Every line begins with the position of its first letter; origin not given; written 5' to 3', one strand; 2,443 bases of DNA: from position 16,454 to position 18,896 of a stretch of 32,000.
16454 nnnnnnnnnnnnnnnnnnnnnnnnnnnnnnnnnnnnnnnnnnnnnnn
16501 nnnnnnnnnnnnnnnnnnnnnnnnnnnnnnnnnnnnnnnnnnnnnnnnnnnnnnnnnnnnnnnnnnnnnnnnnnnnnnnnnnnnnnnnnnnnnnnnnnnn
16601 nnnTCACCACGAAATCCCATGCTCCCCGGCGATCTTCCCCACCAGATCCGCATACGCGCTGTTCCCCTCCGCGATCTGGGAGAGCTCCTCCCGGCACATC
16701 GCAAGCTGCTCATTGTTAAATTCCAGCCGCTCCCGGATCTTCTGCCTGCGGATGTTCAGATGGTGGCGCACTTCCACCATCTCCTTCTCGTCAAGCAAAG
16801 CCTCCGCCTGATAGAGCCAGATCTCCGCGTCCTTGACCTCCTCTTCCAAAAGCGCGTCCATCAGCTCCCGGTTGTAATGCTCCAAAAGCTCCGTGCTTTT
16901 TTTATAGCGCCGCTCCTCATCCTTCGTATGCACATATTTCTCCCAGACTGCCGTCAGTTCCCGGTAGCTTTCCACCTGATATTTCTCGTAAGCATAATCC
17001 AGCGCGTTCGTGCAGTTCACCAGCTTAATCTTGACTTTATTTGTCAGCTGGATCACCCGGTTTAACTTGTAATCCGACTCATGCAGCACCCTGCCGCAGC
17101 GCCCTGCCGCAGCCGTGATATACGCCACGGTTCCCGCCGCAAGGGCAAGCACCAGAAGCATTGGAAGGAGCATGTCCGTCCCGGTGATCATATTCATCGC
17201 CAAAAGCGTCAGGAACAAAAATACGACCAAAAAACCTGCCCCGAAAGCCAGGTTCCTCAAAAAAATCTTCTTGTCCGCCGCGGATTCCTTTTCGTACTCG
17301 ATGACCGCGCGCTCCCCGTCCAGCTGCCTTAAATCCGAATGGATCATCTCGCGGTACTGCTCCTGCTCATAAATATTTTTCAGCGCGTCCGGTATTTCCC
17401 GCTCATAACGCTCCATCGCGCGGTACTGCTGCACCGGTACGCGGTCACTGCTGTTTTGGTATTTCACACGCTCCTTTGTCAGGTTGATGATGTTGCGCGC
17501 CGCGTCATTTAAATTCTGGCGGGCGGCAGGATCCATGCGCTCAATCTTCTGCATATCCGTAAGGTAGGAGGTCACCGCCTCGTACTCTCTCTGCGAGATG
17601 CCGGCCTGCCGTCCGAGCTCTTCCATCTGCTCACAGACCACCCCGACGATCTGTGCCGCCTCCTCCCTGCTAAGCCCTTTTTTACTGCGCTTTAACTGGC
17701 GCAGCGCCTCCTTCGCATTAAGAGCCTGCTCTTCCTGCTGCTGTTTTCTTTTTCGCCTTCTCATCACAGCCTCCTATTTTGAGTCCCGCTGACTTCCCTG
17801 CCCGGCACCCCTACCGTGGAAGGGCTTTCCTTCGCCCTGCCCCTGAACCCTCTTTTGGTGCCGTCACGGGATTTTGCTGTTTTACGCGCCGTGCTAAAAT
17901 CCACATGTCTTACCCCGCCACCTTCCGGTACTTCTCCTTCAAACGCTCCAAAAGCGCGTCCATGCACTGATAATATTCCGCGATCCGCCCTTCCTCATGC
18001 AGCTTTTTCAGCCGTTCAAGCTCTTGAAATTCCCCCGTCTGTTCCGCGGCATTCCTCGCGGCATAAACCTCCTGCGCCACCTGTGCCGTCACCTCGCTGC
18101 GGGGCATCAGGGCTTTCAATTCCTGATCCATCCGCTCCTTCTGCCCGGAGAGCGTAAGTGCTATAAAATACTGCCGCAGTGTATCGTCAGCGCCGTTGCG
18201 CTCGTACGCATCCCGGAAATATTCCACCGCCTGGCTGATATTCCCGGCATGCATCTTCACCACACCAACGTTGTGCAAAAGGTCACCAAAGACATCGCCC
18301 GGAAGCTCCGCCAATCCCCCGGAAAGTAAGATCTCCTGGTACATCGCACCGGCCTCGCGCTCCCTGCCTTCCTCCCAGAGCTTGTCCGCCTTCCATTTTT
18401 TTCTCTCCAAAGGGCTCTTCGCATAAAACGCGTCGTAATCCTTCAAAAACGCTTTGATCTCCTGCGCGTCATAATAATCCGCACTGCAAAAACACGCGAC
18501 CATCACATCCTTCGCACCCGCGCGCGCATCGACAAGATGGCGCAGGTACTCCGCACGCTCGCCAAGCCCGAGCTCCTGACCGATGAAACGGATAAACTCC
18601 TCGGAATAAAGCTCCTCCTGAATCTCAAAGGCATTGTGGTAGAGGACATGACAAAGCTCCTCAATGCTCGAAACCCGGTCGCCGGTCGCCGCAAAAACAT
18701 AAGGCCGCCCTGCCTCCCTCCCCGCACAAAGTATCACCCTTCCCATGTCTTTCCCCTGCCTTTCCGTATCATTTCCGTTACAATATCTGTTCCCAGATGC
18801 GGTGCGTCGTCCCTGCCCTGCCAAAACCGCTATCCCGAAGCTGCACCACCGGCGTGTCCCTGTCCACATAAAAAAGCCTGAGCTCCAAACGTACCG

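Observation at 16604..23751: Tight four-gene operon of unassignable proteins (giant protein, degenerate Hsp70-fold, helical protein, two-TM coiled-coil protein)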

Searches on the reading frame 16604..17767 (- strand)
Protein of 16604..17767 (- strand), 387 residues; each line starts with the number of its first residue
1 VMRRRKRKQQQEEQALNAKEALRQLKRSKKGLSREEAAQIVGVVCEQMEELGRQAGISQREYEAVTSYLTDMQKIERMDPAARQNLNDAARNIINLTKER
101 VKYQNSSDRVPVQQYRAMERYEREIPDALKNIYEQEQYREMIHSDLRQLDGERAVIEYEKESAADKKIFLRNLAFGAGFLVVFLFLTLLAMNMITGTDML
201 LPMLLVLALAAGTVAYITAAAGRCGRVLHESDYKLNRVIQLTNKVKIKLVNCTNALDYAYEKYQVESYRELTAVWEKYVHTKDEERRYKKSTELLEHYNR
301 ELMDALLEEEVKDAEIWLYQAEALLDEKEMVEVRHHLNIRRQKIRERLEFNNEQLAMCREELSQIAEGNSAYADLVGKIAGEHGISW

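Call 5: search_protein_families(library=pfam, proteins=[window:16604-17767:-], max_evalue=0.1)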
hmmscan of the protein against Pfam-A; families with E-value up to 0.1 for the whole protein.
window:16604-17767:- (387 aa): 2 families
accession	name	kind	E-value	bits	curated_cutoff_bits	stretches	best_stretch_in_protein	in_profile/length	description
PF06993.17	DUF1304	-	0.025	15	26.9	1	153-219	24-90/110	Protein of unknown function (DUF1304)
PF03874.21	RNA_pol_Rpb4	-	0.034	14.9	25.6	1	5-51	49-89/116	RNA polymerase Rpb4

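Call 6: search_protein_families(library=ncbifam, proteins=[window:16604-17767:-], max_evalue=0.1)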
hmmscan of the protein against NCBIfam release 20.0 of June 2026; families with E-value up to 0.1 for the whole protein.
window:16604-17767:- (387 aa): 2 families
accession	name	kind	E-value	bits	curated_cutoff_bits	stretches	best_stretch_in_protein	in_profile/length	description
NF004375.0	PRK05740.1-6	equivalog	0.0021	18.2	177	1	160-248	9-103/136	preprotein translocase subunit SecE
NF033604.1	epsi_CJH_07325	subfamily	0.092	12.9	33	0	242-266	33-58/66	CJH_07325 family protein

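Call 8: search_protein_families(library=padloc, proteins=[window:16604-17767:-], max_evalue=0.1)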
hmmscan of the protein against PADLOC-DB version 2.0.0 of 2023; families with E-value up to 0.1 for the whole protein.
window:16604-17767:- (387 aa): 0 families

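Call 40: search_solved_structures(query=A4, max_evalue=10)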
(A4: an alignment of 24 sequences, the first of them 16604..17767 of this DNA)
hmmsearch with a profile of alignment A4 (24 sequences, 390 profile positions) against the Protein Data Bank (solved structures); distinct sequences matched with E-value up to 10: 3.
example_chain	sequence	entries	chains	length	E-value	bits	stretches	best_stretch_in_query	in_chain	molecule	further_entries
8eau_p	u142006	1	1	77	0.00032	22.9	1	171-234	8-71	Vacuolar ATPase assembly integral membrane protein VMA21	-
6jfv_B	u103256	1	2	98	0.063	15.3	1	84-163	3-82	Keratin, type II cytoskeletal 5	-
3tnu_B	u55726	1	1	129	0.11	14.6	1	84-163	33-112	Keratin, type II cytoskeletal 5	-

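Call 66: search_protein_families(library=pfam, alignment_id=A4, max_evalue=0.01)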
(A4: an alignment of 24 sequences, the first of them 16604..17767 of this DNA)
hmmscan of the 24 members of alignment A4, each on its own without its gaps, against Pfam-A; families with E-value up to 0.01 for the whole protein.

A. member 1, window:16604-17767:- (387 aa): 0 families

B. families by the number of members that match (of 24 scanned): 12 families
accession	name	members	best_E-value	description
PF20990.2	DUF2207_C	6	5.3e-05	Predicted membrane protein (DUF2207) C-terminal domain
PF20237.3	DUF6594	2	0.00029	Family of unknown function (DUF6594)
PF06570.16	DUF1129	2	0.0014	Protein of unknown function (DUF1129)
PF24003.1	DUF7319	1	0.00017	Domain of unknown function (DUF7319)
PF03611.19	EIIC-GAT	1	0.0021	PTS system sugar-specific permease component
PF13301.11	DUF4079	1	0.0027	Protein of unknown function (DUF4079)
PF08647.16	BRE1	1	0.0035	BRE1 E3 ubiquitin ligase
PF11026.13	DUF2721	1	0.0039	Protein of unknown function (DUF2721)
PF17113.10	AmpE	1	0.0039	Regulatory signalling modulator protein AmpE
PF21100.3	MCM_C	1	0.0078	MCM protein C-terminal winged helix-turn-helix domain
PF13903.11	Claudin_2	1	0.009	PMP-22/EMP/MP20/Claudin tight junction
PF01956.21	EMC3_TMCO1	1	0.0091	Integral membrane protein EMC3/TMCO1-like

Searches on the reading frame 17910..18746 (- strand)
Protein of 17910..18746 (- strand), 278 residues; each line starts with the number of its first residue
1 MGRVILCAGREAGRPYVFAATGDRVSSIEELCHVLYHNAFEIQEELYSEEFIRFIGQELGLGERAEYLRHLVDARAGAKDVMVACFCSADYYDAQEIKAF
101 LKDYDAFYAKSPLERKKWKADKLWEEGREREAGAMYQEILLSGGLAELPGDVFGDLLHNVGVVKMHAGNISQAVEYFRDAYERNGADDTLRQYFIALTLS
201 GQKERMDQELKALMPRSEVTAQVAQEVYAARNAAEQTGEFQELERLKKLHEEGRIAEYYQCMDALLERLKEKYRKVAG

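Call 5: search_protein_families(library=pfam, proteins=[window:17910-18746:-], max_evalue=0.1)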
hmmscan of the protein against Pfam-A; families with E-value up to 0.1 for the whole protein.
window:17910-18746:- (278 aa): 4 families
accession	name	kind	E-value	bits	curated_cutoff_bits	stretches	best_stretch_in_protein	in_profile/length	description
PF07719.23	TPR_2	-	0.014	15.9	27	0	155-184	2-31/34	Tetratricopeptide repeat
PF13181.12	TPR_8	-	0.023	15.3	25.7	0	156-185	3-32/34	Tetratricopeptide repeat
PF24464.1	Ig_F54D1_6_2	-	0.076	13.2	27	0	177-245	34-98/159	F54D1.6, Ig-like domain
PF13374.12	TPR_10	-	0.093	13.2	27.5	0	157-183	5-31/42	Tetratricopeptide repeat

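Call 6: search_protein_families(library=ncbifam, proteins=[window:17910-18746:-], max_evalue=0.1)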
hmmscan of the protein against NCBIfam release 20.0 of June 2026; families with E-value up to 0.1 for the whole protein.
window:17910-18746:- (278 aa): 0 families

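Call 8: search_protein_families(library=padloc, proteins=[window:17910-18746:-], max_evalue=0.1)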
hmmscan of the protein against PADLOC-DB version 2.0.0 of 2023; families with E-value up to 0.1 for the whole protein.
window:17910-18746:- (278 aa): 1 family
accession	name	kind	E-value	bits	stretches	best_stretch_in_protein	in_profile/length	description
PDLC02599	DrmC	-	0.0053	13.7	1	158-192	113-147/387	DrmC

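Call 32: search_solved_structures(query=A3, max_evalue=10)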
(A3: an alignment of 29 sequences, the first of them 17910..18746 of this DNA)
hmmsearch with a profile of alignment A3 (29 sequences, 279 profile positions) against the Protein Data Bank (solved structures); distinct sequences matched with E-value up to 10: 136 (the best 60 are shown).
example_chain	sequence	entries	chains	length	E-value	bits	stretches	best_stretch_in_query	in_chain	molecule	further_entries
9qhb_A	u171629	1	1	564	3e-19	72.7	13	120-192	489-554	Engineered tetratricopeptide repeat protein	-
8bu0_A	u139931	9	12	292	1.2e-13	54.3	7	120-184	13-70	Consensus tetratricopeptide repeat protein | Crystal structure of an 8-repeat consensus TPR superhelix with Zinc. | Monomer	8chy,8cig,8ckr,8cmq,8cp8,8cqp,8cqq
9qhc_A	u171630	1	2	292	1.7e-11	47.3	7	120-183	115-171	Engineered tetratricopeptide repeat protein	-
7obi_A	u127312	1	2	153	4.4e-08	36.1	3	120-185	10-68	CTPR-rv4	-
8ch0_A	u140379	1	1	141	8.5e-08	35.2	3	120-184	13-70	Consensus tetratricopeptide repeat protein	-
2fo7_A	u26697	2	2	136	1.1e-07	34.8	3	120-183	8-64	SYNTHETIC CONSENSUS TPR PROTEIN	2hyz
7y4i_A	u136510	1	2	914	5e-07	32.7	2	133-192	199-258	Probable UDP-N-acetylglucosamine--peptide N-acetylglucosaminyltransferase SPINDLY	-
8dtf_A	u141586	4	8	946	5.2e-07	32.6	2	133-192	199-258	Probable UDP-N-acetylglucosamine--peptide N-acetylglucosaminyltransferase SPINDLY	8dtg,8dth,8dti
6t3h_A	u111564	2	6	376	9.7e-07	31.7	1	106-230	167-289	Response regulator aspartate phosphatase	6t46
1na0_A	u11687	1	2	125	1.1e-06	31.5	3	120-194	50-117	designed protein CTPR3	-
7ai4_A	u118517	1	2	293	4e-06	29.7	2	116-175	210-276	Isoform C of Kinesin light chain 1,Isoform C of Kinesin light chain 1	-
3kd7_A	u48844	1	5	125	6.1e-06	29.1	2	113-185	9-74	CTPR390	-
8ump_A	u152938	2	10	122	1.2e-05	28.1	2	120-185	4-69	T33-ml35-redesigned-TPR-domain-fold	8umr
2wqh_A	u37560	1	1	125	2.4e-05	27.1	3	120-193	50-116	CTPR3Y3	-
4gpk_A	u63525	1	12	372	3.1e-05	26.8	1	111-268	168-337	NprR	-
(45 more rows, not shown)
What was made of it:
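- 17910..18746 (-): Partner protein, 278 aa. It has an invariant N-terminus MG(K/R)(L/V)I(L)C, a conserved ~100-residue N-terminal domain, a central TPR (residues ~105-195, nt 18162-18434) and a helical C-terminus. Profile against PDB TPR proteins, E 3e-19 (call 32).
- On TPR repeat proteins (278-aa protein): The family profile hits consensus TPR proteins at 3e-19 (call 32).
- Closest known: Eukaryotic Hsp70/Hsp90 TPR co-chaperones. Same: The TPR profile gives weak similarity to these co-chaperones (E 0.005-0.013, call 32).
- The TPR profile weakly resembles Hsp70/Hsp90 co-chaperone TPRs: Tom70, CHIP, Sti1 and Tah1, at E 0.005-0.013 (call 32).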

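Call 67: search_protein_families(library=pfam, alignment_id=A3, max_evalue=0.01)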
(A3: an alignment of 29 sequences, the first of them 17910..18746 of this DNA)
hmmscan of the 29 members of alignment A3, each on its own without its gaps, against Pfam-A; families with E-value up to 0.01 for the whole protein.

A. member 1, window:17910-18746:- (278 aa): 0 families

B. families by the number of members that match (of 29 scanned): 16 families
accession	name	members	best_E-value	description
PF07719.23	TPR_2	14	6.4e-07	Tetratricopeptide repeat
PF13424.12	TPR_12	11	5.4e-05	Tetratricopeptide repeat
PF00515.34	TPR_1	7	3.8e-07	Tetratricopeptide repeat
PF13181.12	TPR_8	6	2.6e-05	Tetratricopeptide repeat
PF25423.1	DUF7893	2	0.0027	Domain of unknown function (DUF7893)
PF10602.15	RPN7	1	0.00038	26S proteasome subunit RPN7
PF24271.1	HVO_2833_C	1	0.00051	HVO_2833, C-terminal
PF13428.12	TPR_14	1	0.0011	Tetratricopeptide repeat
PF17826.7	DUF5588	1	0.0029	Family of unknown function (DUF5588)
PF09986.15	DUF2225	1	0.0031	Uncharacterized protein conserved in bacteria (DUF2225)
PF13414.12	TPR_11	1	0.0035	TPR repeat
PF13374.12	TPR_10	1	0.004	Tetratricopeptide repeat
PF25575.1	TPR_BSK1_C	1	0.0046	Serine/threonine-protein kinase BSK1-like, TPR repeats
PF16305.10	DUF4947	1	0.0047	Domain of unknown function (DUF4947)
PF06229.18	FRG1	1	0.0059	FRG1-like domain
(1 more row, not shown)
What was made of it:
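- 17910..18746 (-): Pfam TPR_2 in 14 of 29 members (call 67).
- On TPR repeat proteins (278-aa protein): TPR_2 is found in 14 of 29 members (call 67).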
